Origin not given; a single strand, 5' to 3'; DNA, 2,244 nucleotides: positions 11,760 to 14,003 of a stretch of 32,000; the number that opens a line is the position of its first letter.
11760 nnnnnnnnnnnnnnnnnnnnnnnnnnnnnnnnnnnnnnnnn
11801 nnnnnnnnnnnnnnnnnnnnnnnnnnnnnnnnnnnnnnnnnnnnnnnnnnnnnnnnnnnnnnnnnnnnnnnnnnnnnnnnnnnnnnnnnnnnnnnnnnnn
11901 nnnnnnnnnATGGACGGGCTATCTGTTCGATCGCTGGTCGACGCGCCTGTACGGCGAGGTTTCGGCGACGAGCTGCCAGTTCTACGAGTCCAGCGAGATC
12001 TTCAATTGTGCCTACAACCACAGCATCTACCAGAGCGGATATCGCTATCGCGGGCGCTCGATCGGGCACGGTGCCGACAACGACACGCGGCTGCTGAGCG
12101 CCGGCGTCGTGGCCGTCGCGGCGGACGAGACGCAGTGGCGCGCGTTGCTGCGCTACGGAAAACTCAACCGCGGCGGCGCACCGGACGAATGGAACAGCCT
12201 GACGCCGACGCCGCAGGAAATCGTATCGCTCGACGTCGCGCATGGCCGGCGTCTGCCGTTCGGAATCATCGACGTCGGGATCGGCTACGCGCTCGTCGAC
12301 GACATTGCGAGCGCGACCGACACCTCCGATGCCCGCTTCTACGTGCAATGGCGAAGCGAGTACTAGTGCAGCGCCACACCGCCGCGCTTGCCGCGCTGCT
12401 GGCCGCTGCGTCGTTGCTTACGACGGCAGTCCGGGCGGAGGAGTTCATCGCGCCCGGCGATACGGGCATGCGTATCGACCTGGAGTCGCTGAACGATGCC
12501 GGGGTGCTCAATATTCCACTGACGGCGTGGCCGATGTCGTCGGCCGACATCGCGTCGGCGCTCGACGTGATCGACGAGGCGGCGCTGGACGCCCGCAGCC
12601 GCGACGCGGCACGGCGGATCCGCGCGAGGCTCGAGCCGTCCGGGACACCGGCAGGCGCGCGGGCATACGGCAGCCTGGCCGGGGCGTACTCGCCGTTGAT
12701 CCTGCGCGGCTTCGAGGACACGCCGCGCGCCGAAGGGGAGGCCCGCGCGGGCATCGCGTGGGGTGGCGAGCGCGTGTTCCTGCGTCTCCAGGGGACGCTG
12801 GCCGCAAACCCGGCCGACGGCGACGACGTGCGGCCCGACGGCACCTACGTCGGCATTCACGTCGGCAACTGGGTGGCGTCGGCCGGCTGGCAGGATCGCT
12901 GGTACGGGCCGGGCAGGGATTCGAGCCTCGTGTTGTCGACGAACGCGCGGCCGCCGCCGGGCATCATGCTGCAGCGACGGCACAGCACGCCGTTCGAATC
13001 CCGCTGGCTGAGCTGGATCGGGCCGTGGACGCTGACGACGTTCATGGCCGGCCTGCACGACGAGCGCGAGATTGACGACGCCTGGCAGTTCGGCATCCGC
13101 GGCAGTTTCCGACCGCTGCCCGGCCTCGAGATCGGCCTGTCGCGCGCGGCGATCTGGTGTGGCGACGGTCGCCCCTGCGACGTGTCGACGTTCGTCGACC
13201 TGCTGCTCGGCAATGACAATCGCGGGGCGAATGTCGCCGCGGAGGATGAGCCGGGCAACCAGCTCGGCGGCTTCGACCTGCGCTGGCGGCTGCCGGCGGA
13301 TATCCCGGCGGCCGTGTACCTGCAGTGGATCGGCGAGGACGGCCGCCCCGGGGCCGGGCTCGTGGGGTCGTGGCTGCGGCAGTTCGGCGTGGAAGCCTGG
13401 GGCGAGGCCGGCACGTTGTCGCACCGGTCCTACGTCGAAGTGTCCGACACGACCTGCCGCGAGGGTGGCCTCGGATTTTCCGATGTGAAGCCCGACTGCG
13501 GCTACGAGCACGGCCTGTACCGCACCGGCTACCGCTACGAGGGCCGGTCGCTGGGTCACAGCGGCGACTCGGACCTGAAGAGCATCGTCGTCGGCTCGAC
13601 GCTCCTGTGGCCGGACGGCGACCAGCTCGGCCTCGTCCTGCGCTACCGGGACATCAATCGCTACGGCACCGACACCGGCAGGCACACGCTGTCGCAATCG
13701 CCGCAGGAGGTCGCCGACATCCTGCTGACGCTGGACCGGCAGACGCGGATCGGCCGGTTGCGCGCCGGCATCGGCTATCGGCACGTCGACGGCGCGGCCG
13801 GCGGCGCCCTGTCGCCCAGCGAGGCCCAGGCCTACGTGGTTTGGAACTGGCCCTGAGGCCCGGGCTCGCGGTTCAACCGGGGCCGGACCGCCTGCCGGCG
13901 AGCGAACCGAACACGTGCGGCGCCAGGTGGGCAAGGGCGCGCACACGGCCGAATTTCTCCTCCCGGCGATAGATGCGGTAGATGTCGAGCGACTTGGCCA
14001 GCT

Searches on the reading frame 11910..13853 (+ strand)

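Call 6: search_protein_families(library=pfam, max_evalue=0.01, proteins=[window:11910-13853:+])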
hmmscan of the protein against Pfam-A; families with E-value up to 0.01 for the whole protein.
window:11910-13853:+ (648 aa): 1 family
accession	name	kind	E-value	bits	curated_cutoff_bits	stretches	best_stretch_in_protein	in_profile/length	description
PF14052.12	Caps_assemb_Wzi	-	8.3e-74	249.4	30.1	1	271-597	28-344/392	Capsule assembly protein Wzi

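Call 7: search_protein_families(library=ncbifam, max_evalue=0.01, proteins=[window:11910-13853:+])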
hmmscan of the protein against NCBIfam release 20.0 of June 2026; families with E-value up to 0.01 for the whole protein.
window:11910-13853:+ (648 aa): 0 families
